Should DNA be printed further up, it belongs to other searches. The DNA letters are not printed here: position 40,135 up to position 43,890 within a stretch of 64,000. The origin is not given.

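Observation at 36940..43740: Translationally coupled SNF2 helicase / MoxR AAA+ / zincin-VWA cassette with a Sel1 protein: candidate uncharacterised conflict system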

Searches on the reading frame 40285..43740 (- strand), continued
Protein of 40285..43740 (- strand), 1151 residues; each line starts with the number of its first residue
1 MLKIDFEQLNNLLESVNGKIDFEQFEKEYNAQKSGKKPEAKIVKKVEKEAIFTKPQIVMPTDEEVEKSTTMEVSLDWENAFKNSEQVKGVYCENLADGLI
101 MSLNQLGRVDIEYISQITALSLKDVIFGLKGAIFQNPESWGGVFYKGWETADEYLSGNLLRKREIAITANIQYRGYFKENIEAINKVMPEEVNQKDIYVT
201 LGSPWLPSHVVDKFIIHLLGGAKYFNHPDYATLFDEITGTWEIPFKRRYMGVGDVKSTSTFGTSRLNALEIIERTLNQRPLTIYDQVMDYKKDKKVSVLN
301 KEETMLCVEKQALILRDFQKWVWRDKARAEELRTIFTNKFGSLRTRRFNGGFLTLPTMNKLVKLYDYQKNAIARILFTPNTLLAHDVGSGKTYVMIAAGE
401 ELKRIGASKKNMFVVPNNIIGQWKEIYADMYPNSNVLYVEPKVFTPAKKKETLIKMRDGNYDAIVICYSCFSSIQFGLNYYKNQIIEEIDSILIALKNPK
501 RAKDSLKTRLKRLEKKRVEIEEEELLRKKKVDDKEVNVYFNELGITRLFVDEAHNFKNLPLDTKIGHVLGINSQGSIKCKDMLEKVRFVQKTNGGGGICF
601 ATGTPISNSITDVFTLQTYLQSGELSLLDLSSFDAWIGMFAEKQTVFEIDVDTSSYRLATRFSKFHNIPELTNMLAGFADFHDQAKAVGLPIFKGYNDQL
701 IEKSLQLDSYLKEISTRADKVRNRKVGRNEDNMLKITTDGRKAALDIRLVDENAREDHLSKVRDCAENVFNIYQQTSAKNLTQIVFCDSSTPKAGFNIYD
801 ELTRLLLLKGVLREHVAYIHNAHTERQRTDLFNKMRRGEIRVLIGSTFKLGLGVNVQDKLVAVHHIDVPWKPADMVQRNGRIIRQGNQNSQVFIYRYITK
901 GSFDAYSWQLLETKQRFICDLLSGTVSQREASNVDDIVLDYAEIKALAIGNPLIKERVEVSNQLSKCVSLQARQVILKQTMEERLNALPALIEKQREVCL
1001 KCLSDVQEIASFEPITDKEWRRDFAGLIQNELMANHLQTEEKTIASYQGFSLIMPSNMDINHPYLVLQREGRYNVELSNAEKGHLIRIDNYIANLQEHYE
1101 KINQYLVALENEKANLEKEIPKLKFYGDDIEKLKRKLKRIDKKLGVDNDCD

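Call 17: find_homologous_proteins(query=window:40285-43740:-, max_evalue=1e-20)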
Query window:40285-43740:- (1151 aa): 2605 proteins with E <= 1e-20 among 8000 candidates; the best 120 are listed.
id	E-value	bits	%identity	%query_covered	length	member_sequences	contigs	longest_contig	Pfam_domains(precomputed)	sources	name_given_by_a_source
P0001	0.0e+0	2599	99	100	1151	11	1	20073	PF00176.30,PF28553.1,PF28554.1,PF00271.38,PF28555.1,PF04851.22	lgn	-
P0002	0.0e+0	1396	58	95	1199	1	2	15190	PF00176.30,PF28553.1,PF28554.1,PF00271.38,PF28555.1,PF04851.22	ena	-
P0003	0.0e+0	1336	55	96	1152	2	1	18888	PF00176.30,PF28553.1,PF28554.1,PF00271.38,PF28555.1,PF04851.22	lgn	-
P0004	0.0e+0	1335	56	94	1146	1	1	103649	PF00176.30,PF28553.1,PF28554.1,PF00271.38,PF28555.1,PF04851.22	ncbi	-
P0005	0.0e+0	1329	55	94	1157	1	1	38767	PF00176.30,PF28553.1,PF28554.1,PF00271.38,PF28555.1,PF04851.22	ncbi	-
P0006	0.0e+0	1324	54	94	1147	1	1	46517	PF00176.30,PF28553.1,PF28554.1,PF00271.38,PF28555.1,PF04851.22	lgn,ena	-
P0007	0.0e+0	1324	54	94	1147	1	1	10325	PF00176.30,PF28553.1,PF28554.1,PF00271.38,PF28555.1,PF04851.22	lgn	-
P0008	0.0e+0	1323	55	94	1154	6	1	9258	PF00176.30,PF28553.1,PF28554.1,PF00271.38,PF28555.1,PF04851.22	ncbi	-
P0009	0.0e+0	1320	52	99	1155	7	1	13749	PF00176.30,PF28553.1,PF28554.1,PF00271.38,PF28555.1,PF04851.22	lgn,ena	-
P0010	0.0e+0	1318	54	94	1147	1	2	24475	PF00176.30,PF28553.1,PF28554.1,PF00271.38,PF28555.1,PF04851.22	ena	-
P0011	0.0e+0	1318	53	98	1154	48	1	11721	PF00176.30,PF28553.1,PF28554.1,PF00271.38,PF28555.1,PF04851.22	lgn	-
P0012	0.0e+0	1317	54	94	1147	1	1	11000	PF00176.30,PF28553.1,PF28554.1,PF00271.38,PF28555.1,PF04851.22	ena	-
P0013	0.0e+0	1317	54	94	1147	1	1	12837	PF00176.30,PF28553.1,PF28554.1,PF00271.38,PF28555.1,PF04851.22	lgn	-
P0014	0.0e+0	1316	54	94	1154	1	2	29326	PF00176.30,PF28553.1,PF28554.1,PF00271.38,PF28555.1,PF04851.22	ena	-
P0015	0.0e+0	1316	55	94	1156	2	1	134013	PF00176.30,PF28553.1,PF28554.1,PF00271.38,PF28555.1,PF04851.22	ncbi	-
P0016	0.0e+0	1315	54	94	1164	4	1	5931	PF00176.30,PF28553.1,PF28554.1,PF00271.38,PF28555.1,PF04851.22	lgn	-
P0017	0.0e+0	1315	52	99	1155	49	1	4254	PF00176.30,PF28553.1,PF28554.1,PF00271.38,PF28555.1,PF04851.22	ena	-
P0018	0.0e+0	1315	54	94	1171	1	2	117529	PF00176.30,PF28553.1,PF28554.1,PF00271.38,PF28555.1,PF04851.22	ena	-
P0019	0.0e+0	1314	52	99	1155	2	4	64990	PF00176.30,PF28553.1,PF28554.1,PF00271.38,PF28555.1,PF04851.22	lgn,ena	-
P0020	0.0e+0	1314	54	94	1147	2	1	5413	PF00176.30,PF28553.1,PF28554.1,PF00271.38,PF28555.1,PF04851.22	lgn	-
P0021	0.0e+0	1314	54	94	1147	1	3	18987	PF00176.30,PF28553.1,PF28554.1,PF00271.38,PF28555.1,PF04851.22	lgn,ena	-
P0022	0.0e+0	1314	54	94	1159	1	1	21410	PF00176.30,PF28553.1,PF28554.1,PF00271.38,PF28555.1,PF04851.22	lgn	-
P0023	0.0e+0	1314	55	94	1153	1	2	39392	PF00176.30,PF28553.1,PF28554.1,PF00271.38,PF28555.1,PF04851.22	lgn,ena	-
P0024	0.0e+0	1314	53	97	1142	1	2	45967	PF00176.30,PF28553.1,PF28554.1,PF00271.38,PF28555.1,PF04851.22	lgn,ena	-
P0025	0.0e+0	1313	54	94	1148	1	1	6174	PF00176.30,PF28553.1,PF28554.1,PF00271.38,PF28555.1,PF04851.22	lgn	-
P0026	0.0e+0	1312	54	94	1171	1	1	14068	PF00176.30,PF28553.1,PF28554.1,PF00271.38,PF28555.1,PF04851.22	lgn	-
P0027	0.0e+0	1312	54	94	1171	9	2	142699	PF00176.30,PF28553.1,PF28554.1,PF00271.38,PF28555.1,PF04851.22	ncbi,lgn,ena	-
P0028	0.0e+0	1312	54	94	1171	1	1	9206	PF00176.30,PF28553.1,PF28554.1,PF00271.38,PF28555.1,PF04851.22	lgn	-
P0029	0.0e+0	1312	54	94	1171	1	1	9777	PF00176.30,PF28553.1,PF28554.1,PF00271.38,PF28555.1,PF04851.22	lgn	-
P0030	0.0e+0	1312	54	94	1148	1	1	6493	PF00176.30,PF28553.1,PF28554.1,PF00271.38,PF28555.1,PF04851.22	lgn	-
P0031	0.0e+0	1312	54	94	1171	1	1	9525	PF00176.30,PF28553.1,PF28554.1,PF00271.38,PF28555.1,PF04851.22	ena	-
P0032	0.0e+0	1312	54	94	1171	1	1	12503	PF00176.30,PF28553.1,PF28554.1,PF00271.38,PF28555.1,PF04851.22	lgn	-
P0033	0.0e+0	1311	54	94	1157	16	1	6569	PF00176.30,PF28553.1,PF28554.1,PF00271.38,PF28555.1,PF04851.22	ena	-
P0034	0.0e+0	1311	54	94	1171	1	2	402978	PF00176.30,PF28553.1,PF28554.1,PF00271.38,PF28555.1,PF04851.22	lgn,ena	-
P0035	0.0e+0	1311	54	94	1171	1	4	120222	PF00176.30,PF28553.1,PF28554.1,PF00271.38,PF28555.1,PF04851.22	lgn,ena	-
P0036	0.0e+0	1311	54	94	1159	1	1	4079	PF00176.30,PF28553.1,PF28554.1,PF00271.38,PF28555.1,PF04851.22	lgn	-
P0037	0.0e+0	1311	54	94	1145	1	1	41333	PF00176.30,PF28553.1,PF28554.1,PF00271.38,PF28555.1,PF04851.22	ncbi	-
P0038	0.0e+0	1311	52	99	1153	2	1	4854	PF00176.30,PF28553.1,PF28554.1,PF00271.38,PF28555.1,PF04851.22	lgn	-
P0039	0.0e+0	1310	54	94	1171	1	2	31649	PF00176.30,PF28553.1,PF28554.1,PF00271.38,PF28555.1,PF04851.22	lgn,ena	-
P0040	0.0e+0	1310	53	94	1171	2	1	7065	PF00176.30,PF28553.1,PF28554.1,PF00271.38,PF28555.1,PF04851.22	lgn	-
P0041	0.0e+0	1310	53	97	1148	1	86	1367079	PF00176.30,PF28553.1,PF28554.1,PF00271.38,PF28555.1,PF04851.22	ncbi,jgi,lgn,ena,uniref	ncbi:SNF2-related protein [Ruminococcus sp.]|jgi:hypothetical protein|uniref:helicase-related protei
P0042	0.0e+0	1310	53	94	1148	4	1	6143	PF00176.30,PF28553.1,PF28554.1,PF00271.38,PF28555.1,PF04851.22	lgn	-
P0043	0.0e+0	1310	53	97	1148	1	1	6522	PF00176.30,PF28553.1,PF28554.1,PF00271.38,PF28555.1,PF04851.22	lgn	-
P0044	0.0e+0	1310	54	94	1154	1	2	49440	PF00176.30,PF28553.1,PF28554.1,PF00271.38,PF28555.1,PF04851.22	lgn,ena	-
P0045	0.0e+0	1310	53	97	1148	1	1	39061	PF00176.30,PF28553.1,PF28554.1,PF00271.38,PF28555.1,PF04851.22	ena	-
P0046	0.0e+0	1309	53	97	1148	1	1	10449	PF00176.30,PF28553.1,PF28554.1,PF00271.38,PF28555.1,PF04851.22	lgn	-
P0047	0.0e+0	1309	54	94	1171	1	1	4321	PF00176.30,PF28553.1,PF28554.1,PF00271.38,PF28555.1,PF04851.22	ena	-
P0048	0.0e+0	1309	53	97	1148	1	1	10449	PF00176.30,PF28553.1,PF28554.1,PF00271.38,PF28555.1,PF04851.22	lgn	-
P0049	0.0e+0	1308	54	94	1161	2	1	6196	PF00176.30,PF28553.1,PF28554.1,PF00271.38,PF28555.1,PF04851.22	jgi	-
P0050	0.0e+0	1308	54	94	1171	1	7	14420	PF00176.30,PF28553.1,PF28554.1,PF00271.38,PF28555.1,PF04851.22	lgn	-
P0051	0.0e+0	1308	54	94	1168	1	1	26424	PF00176.30,PF28553.1,PF28554.1,PF00271.38,PF28555.1,PF04851.22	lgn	-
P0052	0.0e+0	1308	54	94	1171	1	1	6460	PF00176.30,PF28553.1,PF28554.1,PF00271.38,PF28555.1,PF04851.22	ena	-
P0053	0.0e+0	1308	53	97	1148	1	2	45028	PF00176.30,PF28553.1,PF28554.1,PF00271.38,PF28555.1,PF04851.22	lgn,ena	-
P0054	0.0e+0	1308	53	97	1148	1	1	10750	PF00176.30,PF28553.1,PF28554.1,PF00271.38,PF28555.1,PF04851.22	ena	-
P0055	0.0e+0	1308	53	97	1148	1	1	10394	PF00176.30,PF28553.1,PF28554.1,PF00271.38,PF28555.1,PF04851.22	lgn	-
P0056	0.0e+0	1308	54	94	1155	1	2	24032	PF00176.30,PF28553.1,PF28554.1,PF00271.38,PF28555.1,PF04851.22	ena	-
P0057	0.0e+0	1308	53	97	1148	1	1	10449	PF00176.30,PF28553.1,PF28554.1,PF00271.38,PF28555.1,PF04851.22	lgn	-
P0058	0.0e+0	1308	54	94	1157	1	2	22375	PF00176.30,PF28553.1,PF28554.1,PF00271.38,PF28555.1,PF04851.22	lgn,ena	-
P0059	0.0e+0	1308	53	94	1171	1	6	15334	PF00176.30,PF28553.1,PF28554.1,PF00271.38,PF28555.1,PF04851.22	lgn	-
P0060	0.0e+0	1307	54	94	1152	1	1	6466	PF00176.30,PF28553.1,PF28554.1,PF00271.38,PF28555.1,PF04851.22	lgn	-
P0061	0.0e+0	1307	54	94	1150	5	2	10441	PF00176.30,PF28553.1,PF28554.1,PF00271.38,PF28555.1,PF04851.22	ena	-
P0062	0.0e+0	1307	54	94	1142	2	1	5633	PF00176.30,PF28553.1,PF28554.1,PF00271.38,PF28555.1,PF04851.22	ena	-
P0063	0.0e+0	1307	53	97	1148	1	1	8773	PF00176.30,PF28553.1,PF28554.1,PF00271.38,PF28555.1,PF04851.22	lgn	-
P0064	0.0e+0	1307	53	97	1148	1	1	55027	PF00176.30,PF28553.1,PF28554.1,PF00271.38,PF28555.1,PF04851.22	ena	-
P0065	0.0e+0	1307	54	94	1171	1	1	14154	PF00176.30,PF28553.1,PF28554.1,PF00271.38,PF28555.1,PF04851.22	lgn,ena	-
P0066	0.0e+0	1307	54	94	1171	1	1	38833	PF00176.30,PF28553.1,PF28554.1,PF00271.38,PF28555.1,PF04851.22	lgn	-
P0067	0.0e+0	1307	53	94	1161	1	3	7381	PF00176.30,PF28553.1,PF28554.1,PF00271.38,PF28555.1,PF04851.22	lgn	-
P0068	0.0e+0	1307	54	94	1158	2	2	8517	PF00176.30,PF28553.1,PF28554.1,PF00271.38,PF28555.1,PF04851.22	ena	-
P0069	0.0e+0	1307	53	94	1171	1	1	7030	PF00176.30,PF28553.1,PF28554.1,PF00271.38,PF28555.1,PF04851.22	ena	-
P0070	0.0e+0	1307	53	97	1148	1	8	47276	PF00176.30,PF28553.1,PF28554.1,PF00271.38,PF28555.1,PF04851.22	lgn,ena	-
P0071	0.0e+0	1307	53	94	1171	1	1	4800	PF00176.30,PF28553.1,PF28554.1,PF00271.38,PF28555.1,PF04851.22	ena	-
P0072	0.0e+0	1306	54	94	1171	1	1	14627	PF00176.30,PF28553.1,PF28554.1,PF00271.38,PF28555.1,PF04851.22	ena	-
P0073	0.0e+0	1306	53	95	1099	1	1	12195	PF00176.30,PF28553.1,PF28554.1,PF00271.38,PF28555.1,PF04851.22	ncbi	ncbi:MAG: helicase-related protein [Candidatus Coproplasma sp.]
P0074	0.0e+0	1306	53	97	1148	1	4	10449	PF00176.30,PF28553.1,PF28554.1,PF00271.38,PF28555.1,PF04851.22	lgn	-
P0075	0.0e+0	1306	53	97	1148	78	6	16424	PF00176.30,PF28553.1,PF28554.1,PF00271.38,PF28555.1,PF04851.22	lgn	-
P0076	0.0e+0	1306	54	94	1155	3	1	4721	PF00176.30,PF28553.1,PF28554.1,PF00271.38,PF28555.1,PF04851.22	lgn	-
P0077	0.0e+0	1306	54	94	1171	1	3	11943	PF00176.30,PF28553.1,PF28554.1,PF00271.38,PF28555.1,PF04851.22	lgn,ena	-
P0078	0.0e+0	1306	53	94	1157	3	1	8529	PF00176.30,PF28553.1,PF28554.1,PF00271.38,PF28555.1,PF04851.22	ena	-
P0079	0.0e+0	1306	54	94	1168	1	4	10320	PF00176.30,PF28553.1,PF28554.1,PF00271.38,PF28555.1,PF04851.22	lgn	-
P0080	0.0e+0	1306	54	94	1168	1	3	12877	PF00176.30,PF28553.1,PF28554.1,PF00271.38,PF28555.1,PF04851.22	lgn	-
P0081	0.0e+0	1305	54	94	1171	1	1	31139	PF00176.30,PF28553.1,PF28554.1,PF00271.38,PF28555.1,PF04851.22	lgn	-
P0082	0.0e+0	1305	53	94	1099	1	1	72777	PF00176.30,PF28553.1,PF28554.1,PF00271.38,PF28555.1,PF04851.22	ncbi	ncbi:MAG: helicase-related protein [Candidatus Coproplasma sp.]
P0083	0.0e+0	1305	54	94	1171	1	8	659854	PF00176.30,PF28553.1,PF28554.1,PF00271.38,PF28555.1,PF04851.22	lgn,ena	-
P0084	0.0e+0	1305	53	94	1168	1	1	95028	PF00176.30,PF28553.1,PF28554.1,PF00271.38,PF28555.1,PF04851.22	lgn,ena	-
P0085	0.0e+0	1305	53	97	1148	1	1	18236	PF00176.30,PF28553.1,PF28554.1,PF00271.38,PF28555.1,PF04851.22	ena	-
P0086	0.0e+0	1305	53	97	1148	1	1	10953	PF00176.30,PF28553.1,PF28554.1,PF00271.38,PF28555.1,PF04851.22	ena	-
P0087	0.0e+0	1305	54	94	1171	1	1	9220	PF00176.30,PF28553.1,PF28554.1,PF00271.38,PF28555.1,PF04851.22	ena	-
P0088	0.0e+0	1305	54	94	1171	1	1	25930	PF00176.30,PF28553.1,PF28554.1,PF00271.38,PF28555.1,PF04851.22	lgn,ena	-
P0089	0.0e+0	1305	53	97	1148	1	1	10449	PF00176.30,PF28553.1,PF28554.1,PF00271.38,PF28555.1,PF04851.22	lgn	-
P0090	0.0e+0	1305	53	94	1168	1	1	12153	PF00176.30,PF28553.1,PF28554.1,PF00271.38,PF28555.1,PF04851.22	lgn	-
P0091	0.0e+0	1305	53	94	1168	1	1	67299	PF00176.30,PF28553.1,PF28554.1,PF00271.38,PF28555.1,PF04851.22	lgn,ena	-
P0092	0.0e+0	1304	53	94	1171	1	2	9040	PF00176.30,PF28553.1,PF28554.1,PF00271.38,PF28555.1,PF04851.22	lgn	-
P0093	0.0e+0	1304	53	94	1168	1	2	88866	PF00176.30,PF28553.1,PF28554.1,PF00271.38,PF28555.1,PF04851.22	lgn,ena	-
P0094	0.0e+0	1304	53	98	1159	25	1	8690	PF00176.30,PF28553.1,PF28554.1,PF00271.38,PF28555.1,PF04851.22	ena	-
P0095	0.0e+0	1304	53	94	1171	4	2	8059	PF00176.30,PF28553.1,PF28554.1,PF00271.38,PF28555.1,PF04851.22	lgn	-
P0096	0.0e+0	1304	54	94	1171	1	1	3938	PF00176.30,PF28553.1,PF28554.1,PF00271.38,PF28555.1,PF04851.22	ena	-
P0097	0.0e+0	1304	55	94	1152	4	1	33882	PF00270.36,PF00176.30,PF28553.1,PF28554.1,PF00271.38,PF28555.1,PF04851.22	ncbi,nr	ncbi:MAG: DEAD/DEAH box helicase family protein [Clostridia bacterium]|nr:DEAD/DEAH box helicase fam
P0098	0.0e+0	1304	51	99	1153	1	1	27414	PF00176.30,PF28553.1,PF28554.1,PF00271.38,PF28555.1,PF04851.22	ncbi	-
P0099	0.0e+0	1304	54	94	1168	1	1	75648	PF00176.30,PF28553.1,PF28554.1,PF00271.38,PF28555.1,PF04851.22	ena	-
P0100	0.0e+0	1304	53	94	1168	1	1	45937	PF00176.30,PF28553.1,PF28554.1,PF00271.38,PF28555.1,PF04851.22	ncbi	-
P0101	0.0e+0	1304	54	94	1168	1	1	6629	PF00176.30,PF28553.1,PF28554.1,PF00271.38,PF28555.1,PF04851.22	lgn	-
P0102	0.0e+0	1304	55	94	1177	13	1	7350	PF00176.30,PF28553.1,PF28554.1,PF00271.38,PF28555.1,PF04851.22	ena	-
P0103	0.0e+0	1304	54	94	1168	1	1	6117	PF00176.30,PF28553.1,PF28554.1,PF00271.38,PF28555.1,PF04851.22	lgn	-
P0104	0.0e+0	1303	53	94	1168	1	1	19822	PF00176.30,PF28553.1,PF28554.1,PF00271.38,PF28555.1,PF04851.22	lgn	-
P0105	0.0e+0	1303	54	94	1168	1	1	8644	PF00176.30,PF28553.1,PF28554.1,PF00271.38,PF28555.1,PF04851.22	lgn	-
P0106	0.0e+0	1303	54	94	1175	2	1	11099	PF00176.30,PF28553.1,PF28554.1,PF00271.38,PF28555.1,PF04851.22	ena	-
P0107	0.0e+0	1303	53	94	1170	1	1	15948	PF00176.30,PF28553.1,PF28554.1,PF00271.38,PF28555.1,PF04851.22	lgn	-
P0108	0.0e+0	1303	52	99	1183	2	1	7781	PF00176.30,PF28553.1,PF28554.1,PF00271.38,PF28555.1,PF04851.22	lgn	-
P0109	0.0e+0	1303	54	94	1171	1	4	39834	PF00176.30,PF28553.1,PF28554.1,PF00271.38,PF28555.1,PF04851.22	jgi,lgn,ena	-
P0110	0.0e+0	1303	53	94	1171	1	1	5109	PF00176.30,PF28553.1,PF28554.1,PF00271.38,PF28555.1,PF04851.22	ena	-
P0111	0.0e+0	1303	53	94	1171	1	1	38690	PF00176.30,PF28553.1,PF28554.1,PF00271.38,PF28555.1,PF04851.22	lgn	-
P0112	0.0e+0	1303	54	94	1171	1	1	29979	PF00176.30,PF28553.1,PF28554.1,PF00271.38,PF28555.1,PF04851.22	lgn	-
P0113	0.0e+0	1302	53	94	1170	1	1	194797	PF00176.30,PF28553.1,PF28554.1,PF00271.38,PF28555.1,PF04851.22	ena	-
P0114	0.0e+0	1302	54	94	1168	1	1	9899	PF00176.30,PF28553.1,PF28554.1,PF00271.38,PF28555.1,PF04851.22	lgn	-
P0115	0.0e+0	1302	55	94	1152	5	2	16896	PF00270.36,PF00176.30,PF28553.1,PF28554.1,PF00271.38,PF28555.1,PF04851.22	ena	-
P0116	0.0e+0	1302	53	94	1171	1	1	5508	PF00176.30,PF28553.1,PF28554.1,PF00271.38,PF28555.1,PF04851.22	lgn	-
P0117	0.0e+0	1302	53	94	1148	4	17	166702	PF00176.30,PF28553.1,PF28554.1,PF00271.38,PF28555.1,PF04851.22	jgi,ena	-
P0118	0.0e+0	1302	53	94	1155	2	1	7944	PF00176.30,PF28553.1,PF28554.1,PF00271.38,PF28555.1,PF04851.22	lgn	-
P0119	0.0e+0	1302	53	94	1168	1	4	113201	PF00176.30,PF28553.1,PF28554.1,PF00271.38,PF28555.1,PF04851.22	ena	-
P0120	0.0e+0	1302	54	94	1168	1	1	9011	PF00176.30,PF28553.1,PF28554.1,PF00271.38,PF28555.1,PF04851.22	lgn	-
